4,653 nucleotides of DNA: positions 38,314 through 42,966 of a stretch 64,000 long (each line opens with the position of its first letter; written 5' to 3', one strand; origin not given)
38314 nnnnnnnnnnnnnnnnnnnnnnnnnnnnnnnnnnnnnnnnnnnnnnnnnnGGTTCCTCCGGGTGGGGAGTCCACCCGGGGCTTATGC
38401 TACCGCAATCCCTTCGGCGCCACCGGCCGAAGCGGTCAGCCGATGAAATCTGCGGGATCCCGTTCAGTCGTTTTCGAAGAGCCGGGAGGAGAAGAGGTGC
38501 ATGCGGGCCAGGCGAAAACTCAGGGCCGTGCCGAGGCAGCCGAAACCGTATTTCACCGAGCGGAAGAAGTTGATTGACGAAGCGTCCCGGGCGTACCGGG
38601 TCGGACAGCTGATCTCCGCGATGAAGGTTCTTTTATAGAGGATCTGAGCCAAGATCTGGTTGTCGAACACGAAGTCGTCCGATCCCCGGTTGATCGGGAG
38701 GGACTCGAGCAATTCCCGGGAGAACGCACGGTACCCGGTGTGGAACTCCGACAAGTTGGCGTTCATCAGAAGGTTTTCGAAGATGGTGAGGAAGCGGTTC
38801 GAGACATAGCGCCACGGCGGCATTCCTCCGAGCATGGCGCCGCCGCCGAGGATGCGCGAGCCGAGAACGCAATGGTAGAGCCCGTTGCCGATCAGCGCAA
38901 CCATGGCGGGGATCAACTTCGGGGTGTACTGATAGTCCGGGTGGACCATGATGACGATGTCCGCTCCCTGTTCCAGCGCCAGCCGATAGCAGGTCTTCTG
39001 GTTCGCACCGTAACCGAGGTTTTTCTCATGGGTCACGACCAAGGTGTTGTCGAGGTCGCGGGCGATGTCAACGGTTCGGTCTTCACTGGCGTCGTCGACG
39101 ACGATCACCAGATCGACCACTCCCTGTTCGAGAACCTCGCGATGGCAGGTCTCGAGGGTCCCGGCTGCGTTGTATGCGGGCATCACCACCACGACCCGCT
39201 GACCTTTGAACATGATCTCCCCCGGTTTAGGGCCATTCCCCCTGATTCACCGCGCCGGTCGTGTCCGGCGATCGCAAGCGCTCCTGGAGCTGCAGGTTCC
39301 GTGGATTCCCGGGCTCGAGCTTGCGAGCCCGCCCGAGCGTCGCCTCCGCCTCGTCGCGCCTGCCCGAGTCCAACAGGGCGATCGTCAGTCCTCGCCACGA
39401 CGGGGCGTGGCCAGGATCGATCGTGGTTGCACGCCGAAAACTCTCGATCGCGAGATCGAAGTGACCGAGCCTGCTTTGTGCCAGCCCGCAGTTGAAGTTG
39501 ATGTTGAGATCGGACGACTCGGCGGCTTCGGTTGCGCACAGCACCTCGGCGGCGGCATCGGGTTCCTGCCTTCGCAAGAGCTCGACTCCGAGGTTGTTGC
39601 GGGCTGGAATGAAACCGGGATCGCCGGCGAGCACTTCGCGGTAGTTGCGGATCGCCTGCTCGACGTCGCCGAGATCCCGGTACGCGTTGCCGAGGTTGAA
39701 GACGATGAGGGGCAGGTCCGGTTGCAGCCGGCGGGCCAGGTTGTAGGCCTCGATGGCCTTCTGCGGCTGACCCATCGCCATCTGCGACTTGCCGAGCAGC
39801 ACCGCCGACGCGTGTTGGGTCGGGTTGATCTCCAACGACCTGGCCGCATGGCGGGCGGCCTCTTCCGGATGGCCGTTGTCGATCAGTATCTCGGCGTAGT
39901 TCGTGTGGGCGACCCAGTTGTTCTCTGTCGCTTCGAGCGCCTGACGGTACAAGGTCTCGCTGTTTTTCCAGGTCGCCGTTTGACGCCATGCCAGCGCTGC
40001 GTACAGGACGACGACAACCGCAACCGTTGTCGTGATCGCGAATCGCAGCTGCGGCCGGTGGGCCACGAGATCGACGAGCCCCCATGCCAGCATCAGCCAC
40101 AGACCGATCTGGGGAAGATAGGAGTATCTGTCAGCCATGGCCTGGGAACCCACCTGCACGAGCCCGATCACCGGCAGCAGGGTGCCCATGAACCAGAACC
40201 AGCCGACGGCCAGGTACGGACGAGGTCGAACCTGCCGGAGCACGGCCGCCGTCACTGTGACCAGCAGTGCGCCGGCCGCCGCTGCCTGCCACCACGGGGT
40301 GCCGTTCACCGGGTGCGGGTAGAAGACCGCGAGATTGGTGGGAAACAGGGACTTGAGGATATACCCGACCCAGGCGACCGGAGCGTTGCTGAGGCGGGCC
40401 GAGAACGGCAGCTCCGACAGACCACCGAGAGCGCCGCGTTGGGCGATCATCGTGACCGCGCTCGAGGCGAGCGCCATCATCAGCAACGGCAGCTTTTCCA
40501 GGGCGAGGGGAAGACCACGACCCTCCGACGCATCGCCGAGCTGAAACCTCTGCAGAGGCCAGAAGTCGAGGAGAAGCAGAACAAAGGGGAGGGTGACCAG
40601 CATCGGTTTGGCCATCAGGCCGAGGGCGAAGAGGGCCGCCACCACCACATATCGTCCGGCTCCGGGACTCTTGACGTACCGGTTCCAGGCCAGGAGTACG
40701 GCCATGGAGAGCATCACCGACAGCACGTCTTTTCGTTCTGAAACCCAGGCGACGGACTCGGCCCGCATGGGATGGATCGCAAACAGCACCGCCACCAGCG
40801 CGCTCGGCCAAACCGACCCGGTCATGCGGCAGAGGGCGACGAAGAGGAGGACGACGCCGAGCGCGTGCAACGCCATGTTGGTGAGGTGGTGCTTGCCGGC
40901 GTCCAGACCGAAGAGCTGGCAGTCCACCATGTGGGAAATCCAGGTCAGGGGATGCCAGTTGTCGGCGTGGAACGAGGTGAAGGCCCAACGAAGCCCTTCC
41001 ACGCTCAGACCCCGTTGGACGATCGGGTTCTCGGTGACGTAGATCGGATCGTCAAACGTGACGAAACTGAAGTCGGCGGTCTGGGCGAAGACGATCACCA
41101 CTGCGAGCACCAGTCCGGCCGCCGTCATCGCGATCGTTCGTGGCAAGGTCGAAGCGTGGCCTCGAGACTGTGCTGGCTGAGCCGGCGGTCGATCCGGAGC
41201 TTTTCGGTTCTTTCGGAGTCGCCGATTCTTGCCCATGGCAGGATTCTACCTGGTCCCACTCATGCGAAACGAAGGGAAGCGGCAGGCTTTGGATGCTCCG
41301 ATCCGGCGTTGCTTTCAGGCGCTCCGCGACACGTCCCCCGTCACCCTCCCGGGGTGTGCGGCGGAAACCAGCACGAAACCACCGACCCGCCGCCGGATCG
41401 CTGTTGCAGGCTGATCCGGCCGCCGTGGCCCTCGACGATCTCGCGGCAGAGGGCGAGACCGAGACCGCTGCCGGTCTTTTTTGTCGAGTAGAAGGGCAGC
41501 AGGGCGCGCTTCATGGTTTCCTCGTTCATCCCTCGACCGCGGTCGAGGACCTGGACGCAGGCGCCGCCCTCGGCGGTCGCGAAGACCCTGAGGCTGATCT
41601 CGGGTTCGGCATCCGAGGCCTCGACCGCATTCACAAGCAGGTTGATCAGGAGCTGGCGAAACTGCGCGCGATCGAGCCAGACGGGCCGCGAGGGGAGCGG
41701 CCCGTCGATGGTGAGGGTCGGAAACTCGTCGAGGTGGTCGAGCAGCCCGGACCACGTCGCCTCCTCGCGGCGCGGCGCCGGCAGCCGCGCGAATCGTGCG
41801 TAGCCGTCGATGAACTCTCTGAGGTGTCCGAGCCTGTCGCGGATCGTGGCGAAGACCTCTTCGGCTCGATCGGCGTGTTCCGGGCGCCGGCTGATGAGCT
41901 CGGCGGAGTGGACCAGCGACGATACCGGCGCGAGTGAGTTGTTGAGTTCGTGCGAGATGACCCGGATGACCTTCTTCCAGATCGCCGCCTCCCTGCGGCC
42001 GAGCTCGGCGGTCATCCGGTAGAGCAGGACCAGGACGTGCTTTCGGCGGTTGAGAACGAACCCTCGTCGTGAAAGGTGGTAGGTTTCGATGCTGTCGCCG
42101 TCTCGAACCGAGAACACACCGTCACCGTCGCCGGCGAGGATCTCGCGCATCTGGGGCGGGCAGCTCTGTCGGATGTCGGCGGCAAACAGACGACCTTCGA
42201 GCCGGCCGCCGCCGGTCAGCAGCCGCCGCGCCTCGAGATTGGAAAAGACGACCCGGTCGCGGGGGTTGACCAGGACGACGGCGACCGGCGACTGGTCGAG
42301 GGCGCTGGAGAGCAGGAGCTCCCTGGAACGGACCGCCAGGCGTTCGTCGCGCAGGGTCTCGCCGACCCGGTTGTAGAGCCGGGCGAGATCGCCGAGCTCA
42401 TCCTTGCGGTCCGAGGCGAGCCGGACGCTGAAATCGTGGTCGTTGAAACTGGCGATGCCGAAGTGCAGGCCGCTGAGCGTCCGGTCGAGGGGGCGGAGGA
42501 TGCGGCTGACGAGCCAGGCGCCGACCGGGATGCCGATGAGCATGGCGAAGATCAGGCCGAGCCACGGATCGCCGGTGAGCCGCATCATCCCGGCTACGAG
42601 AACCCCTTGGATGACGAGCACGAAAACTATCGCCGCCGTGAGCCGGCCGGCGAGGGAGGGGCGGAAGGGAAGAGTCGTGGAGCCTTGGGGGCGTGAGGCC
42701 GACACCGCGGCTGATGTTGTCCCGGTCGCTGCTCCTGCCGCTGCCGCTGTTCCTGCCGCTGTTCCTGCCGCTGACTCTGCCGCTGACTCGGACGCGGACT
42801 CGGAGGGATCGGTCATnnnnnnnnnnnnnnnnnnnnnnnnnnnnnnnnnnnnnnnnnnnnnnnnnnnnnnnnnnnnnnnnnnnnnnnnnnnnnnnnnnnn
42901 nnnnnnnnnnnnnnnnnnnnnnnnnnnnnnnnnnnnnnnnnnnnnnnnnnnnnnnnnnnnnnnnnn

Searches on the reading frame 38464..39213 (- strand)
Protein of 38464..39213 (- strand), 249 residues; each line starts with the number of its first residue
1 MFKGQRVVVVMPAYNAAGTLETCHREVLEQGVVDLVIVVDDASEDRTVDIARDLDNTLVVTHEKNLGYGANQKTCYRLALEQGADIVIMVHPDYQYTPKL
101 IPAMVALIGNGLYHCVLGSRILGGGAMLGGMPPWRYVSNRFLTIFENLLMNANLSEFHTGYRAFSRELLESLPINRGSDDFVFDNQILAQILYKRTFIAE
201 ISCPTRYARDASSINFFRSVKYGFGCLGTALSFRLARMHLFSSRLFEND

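Call 7: search_protein_families(library=pfam, proteins=[window:38464-39213:-])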
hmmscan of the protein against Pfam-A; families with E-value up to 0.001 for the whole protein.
window:38464-39213:- (249 aa): 2 families
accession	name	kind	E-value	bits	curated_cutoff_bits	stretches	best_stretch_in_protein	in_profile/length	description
PF00535.33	Glycos_transf_2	-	6.1e-24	85.3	23.3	1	9-171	2-166/168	Glycosyl transferase family 2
PF13641.12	Glyco_tranf_2_3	-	0.00012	22.6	27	1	6-110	2-112/230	Glycosyltransferase like family 2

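Call 42: find_homologous_proteins(query=window:38464-39213:-, max_evalue=1e-40)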
Query window:38464-39213:- (249 aa): 8000 proteins with E <= 1e-40 among 8000 candidates; the best 120 are listed.
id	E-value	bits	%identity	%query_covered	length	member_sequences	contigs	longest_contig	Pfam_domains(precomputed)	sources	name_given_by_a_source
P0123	2.8e-164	562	100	100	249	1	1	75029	PF00535.33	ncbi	-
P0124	3.2e-144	497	88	100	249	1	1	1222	PF00535.33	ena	-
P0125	3.6e-142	490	90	96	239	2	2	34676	PF00535.33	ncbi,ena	-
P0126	4.0e-142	490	87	100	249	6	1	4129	PF00535.33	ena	-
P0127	4.9e-141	486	87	99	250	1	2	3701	PF00535.33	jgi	jgi:glycosyltransferase involved in cell wall biosynthesis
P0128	2.4e-120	418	77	99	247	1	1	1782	PF00535.33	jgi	jgi:glycosyltransferase involved in cell wall biosynthesis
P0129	3.3e-119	415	64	99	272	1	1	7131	PF13641.13,PF00535.33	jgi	jgi:glycosyltransferase involved in cell wall biosynthesis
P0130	1.2e-117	410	75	100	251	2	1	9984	PF00535.33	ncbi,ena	-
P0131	1.8e-117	409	72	100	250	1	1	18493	PF00535.33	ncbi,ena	-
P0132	9.5e-117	407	72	99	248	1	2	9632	PF13641.13,PF00535.33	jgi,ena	-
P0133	1.3e-116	406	72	99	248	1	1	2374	PF13641.13,PF00535.33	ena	-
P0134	1.7e-116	406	74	99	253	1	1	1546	PF00535.33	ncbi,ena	-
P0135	1.8e-116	406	73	100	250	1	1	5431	PF13641.13,PF00535.33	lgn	-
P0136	3.8e-116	405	74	99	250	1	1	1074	PF00535.33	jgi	jgi:glycosyltransferase involved in cell wall biosynthesis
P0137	4.9e-116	404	73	99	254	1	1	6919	PF00535.33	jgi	jgi:glycosyltransferase involved in cell wall biosynthesis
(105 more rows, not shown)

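Call 43: find_encoding_contigs(protein=P0125, flank=10000, max_places=4)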
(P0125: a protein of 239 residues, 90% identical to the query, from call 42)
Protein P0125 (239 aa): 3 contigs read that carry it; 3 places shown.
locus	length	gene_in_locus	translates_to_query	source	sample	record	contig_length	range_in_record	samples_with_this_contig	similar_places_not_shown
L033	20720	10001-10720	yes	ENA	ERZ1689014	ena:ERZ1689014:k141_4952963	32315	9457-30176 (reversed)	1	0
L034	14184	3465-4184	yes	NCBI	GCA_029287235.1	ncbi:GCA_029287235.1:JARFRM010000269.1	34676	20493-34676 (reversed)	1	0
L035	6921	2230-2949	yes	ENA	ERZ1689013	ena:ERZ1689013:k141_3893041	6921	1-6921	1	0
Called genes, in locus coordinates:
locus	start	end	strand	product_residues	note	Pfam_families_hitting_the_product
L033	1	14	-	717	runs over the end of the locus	?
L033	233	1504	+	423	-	PF25973:BSH_CzcB (weak), PF25967:RND-MFP_C (faint), PF25989:YknX_C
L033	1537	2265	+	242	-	PF00005:ABC_tran, PF13304:AAA_21 (faint)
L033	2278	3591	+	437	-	PF12704:MacB_PCD, PF02687:FtsX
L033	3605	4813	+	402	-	PF02687:FtsX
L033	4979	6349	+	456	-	PF00072:Response_reg, PF00158:Sigma54_activat, PF14532:Sigma54_activ_2, PF25601:AAA_lid_14, PF02954:HTH_8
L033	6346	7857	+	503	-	PF02518:HATPase_c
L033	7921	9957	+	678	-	PF07721:TPR_4 (faint), PF23914:TPR_CcmH_CycH (faint), PF03704:BTAD (faint), PF14559:TPR_19, PF13424:TPR_12, PF14559:TPR_19, PF13414:TPR_11 (weak), PF14559:TPR_19, +13 more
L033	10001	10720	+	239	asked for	PF00535:Glycos_transf_2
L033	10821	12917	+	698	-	PF01642:MM_CoA_mutase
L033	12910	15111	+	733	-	PF01642:MM_CoA_mutase, PF02310:B12-binding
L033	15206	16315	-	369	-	-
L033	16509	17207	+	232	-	PF00072:Response_reg, PF00486:Trans_reg_C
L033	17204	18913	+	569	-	PF00512:HisKA, PF02518:HATPase_c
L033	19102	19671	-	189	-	PF11376:DUF3179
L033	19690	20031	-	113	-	PF11376:DUF3179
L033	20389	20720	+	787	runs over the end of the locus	PF00884:Sulfatase, PF01663:Phosphodiest (weak), PF16347:SGSH_C (weak)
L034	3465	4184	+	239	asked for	PF00535:Glycos_transf_2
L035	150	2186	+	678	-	PF07721:TPR_4 (faint), PF23914:TPR_CcmH_CycH (faint), PF03704:BTAD (faint), PF14559:TPR_19, PF13424:TPR_12, PF14559:TPR_19, PF13414:TPR_11 (weak), PF14559:TPR_19, +13 more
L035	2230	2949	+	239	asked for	PF00535:Glycos_transf_2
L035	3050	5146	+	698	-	PF01642:MM_CoA_mutase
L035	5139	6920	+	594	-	?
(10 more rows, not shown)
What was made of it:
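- On HFIR / additive homeologous integration product: Allele 1 with a full mutA was found (L033-L035, call 43).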

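Call 44: find_encoding_contigs(protein=P0126, flank=5000, max_places=4)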
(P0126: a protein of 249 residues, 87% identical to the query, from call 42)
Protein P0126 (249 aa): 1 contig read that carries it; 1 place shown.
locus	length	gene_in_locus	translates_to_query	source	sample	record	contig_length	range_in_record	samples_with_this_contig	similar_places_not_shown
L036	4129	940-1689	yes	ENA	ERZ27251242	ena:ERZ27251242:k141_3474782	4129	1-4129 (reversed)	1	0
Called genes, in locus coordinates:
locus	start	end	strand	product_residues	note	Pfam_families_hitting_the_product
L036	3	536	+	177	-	?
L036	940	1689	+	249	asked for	PF00535:Glycos_transf_2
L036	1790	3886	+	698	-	PF01642:MM_CoA_mutase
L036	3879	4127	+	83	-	?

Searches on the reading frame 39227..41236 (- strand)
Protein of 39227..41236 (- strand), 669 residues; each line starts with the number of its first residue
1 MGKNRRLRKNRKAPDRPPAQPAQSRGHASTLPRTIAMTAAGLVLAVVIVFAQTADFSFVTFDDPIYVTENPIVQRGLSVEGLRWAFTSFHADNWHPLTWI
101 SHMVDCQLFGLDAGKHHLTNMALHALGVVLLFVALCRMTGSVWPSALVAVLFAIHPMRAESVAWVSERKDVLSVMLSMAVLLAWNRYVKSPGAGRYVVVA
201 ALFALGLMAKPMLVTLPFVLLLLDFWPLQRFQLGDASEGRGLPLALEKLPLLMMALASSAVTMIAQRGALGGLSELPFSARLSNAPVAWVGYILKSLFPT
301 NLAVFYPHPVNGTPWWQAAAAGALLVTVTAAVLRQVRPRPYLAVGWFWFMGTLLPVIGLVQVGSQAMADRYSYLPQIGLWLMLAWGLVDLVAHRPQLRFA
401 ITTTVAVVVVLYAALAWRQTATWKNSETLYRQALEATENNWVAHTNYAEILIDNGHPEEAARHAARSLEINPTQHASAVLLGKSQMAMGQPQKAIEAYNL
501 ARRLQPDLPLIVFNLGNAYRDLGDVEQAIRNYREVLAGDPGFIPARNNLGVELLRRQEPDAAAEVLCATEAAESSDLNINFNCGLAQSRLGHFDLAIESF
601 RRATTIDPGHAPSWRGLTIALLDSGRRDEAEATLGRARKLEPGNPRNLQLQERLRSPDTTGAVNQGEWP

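Call 7: search_protein_families(library=pfam, proteins=[window:39227-41236:-])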
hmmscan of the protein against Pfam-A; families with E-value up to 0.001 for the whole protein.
window:39227-41236:- (669 aa): 20 families
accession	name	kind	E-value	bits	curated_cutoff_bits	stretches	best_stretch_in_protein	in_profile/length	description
PF07719.23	TPR_2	-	7.2e-29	97.9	27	1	513-537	5-29/34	Tetratricopeptide repeat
PF00515.34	TPR_1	-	1.1e-23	82.4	27.8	2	513-537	5-29/34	Tetratricopeptide repeat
PF14559.12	TPR_19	-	4.1e-23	81.9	25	3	591-653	5-67/68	Tetratricopeptide repeat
PF13181.12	TPR_8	-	5.1e-19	67.2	25.7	0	579-609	3-33/34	Tetratricopeptide repeat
PF13428.12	TPR_14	-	5.4e-19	67.2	23.5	0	614-647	4-37/44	Tetratricopeptide repeat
PF13431.12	TPR_17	-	2.8e-18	65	24.4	1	429-460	1-32/34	Tetratricopeptide repeat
PF13432.12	TPR_16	-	9.5e-18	64.7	32.7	1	480-541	2-63/65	Tetratricopeptide repeat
PF13414.12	TPR_11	-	3e-16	59.3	26.8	2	516-551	1-36/42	TPR repeat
PF13176.12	TPR_7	-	6.7e-15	54.3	27.9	0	513-540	3-32/36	Tetratricopeptide repeat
PF24575.1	TPR_Slam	-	3.7e-12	47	35.2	1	507-564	45-102/104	Surface lipoprotein assembly modifier, N-terminal TPR repeats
PF13424.12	TPR_12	-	1.4e-11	44.8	30.1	1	477-538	5-74/77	Tetratricopeptide repeat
PF13174.12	TPR_6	-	5.1e-09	36.6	26.3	0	513-537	4-28/33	Tetratricopeptide repeat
PF23914.1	TPR_CcmH_CycH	-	7e-09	36.1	42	1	468-564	43-142/158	Cytochrome c-type biogenesis protein H TPR domain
PF07721.20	TPR_4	-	5.9e-08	33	27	0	442-466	2-26/26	Tetratricopeptide repeat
PF03704.23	BTAD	-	1e-07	32.8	22.1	0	568-639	53-124/146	Bacterial transcriptional activator domain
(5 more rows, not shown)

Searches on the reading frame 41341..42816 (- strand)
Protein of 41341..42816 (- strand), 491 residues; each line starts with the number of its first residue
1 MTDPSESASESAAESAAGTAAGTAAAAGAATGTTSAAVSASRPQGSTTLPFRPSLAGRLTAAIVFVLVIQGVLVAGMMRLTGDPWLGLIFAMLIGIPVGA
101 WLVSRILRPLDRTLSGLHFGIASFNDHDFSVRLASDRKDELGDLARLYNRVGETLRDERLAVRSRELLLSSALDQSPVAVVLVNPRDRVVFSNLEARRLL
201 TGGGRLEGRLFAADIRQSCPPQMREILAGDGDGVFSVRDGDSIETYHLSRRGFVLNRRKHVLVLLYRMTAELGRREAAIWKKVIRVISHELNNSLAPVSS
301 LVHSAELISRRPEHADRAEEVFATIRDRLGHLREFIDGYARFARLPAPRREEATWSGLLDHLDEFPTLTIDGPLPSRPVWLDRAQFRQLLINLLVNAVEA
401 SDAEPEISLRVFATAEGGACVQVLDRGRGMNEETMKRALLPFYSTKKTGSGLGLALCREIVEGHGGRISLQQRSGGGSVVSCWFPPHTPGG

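Call 7: search_protein_families(library=pfam, proteins=[window:41341-42816:-])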
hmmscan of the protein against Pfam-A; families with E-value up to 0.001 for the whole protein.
window:41341-42816:- (491 aa): 3 families
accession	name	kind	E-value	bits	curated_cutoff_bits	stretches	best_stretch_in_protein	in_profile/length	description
PF02518.31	HATPase_c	-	5.5e-22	78.7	26.4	1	382-486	2-109/111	Histidine kinase-, DNA gyrase B-, and HSP90-like ATPase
PF13581.12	HATPase_c_2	-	4.8e-05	23.8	27.4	1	394-464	40-112/127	Histidine kinase-like ATPase domain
PF00672.30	HAMP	-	0.00046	20.9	25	0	126-157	22-53/53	HAMP domain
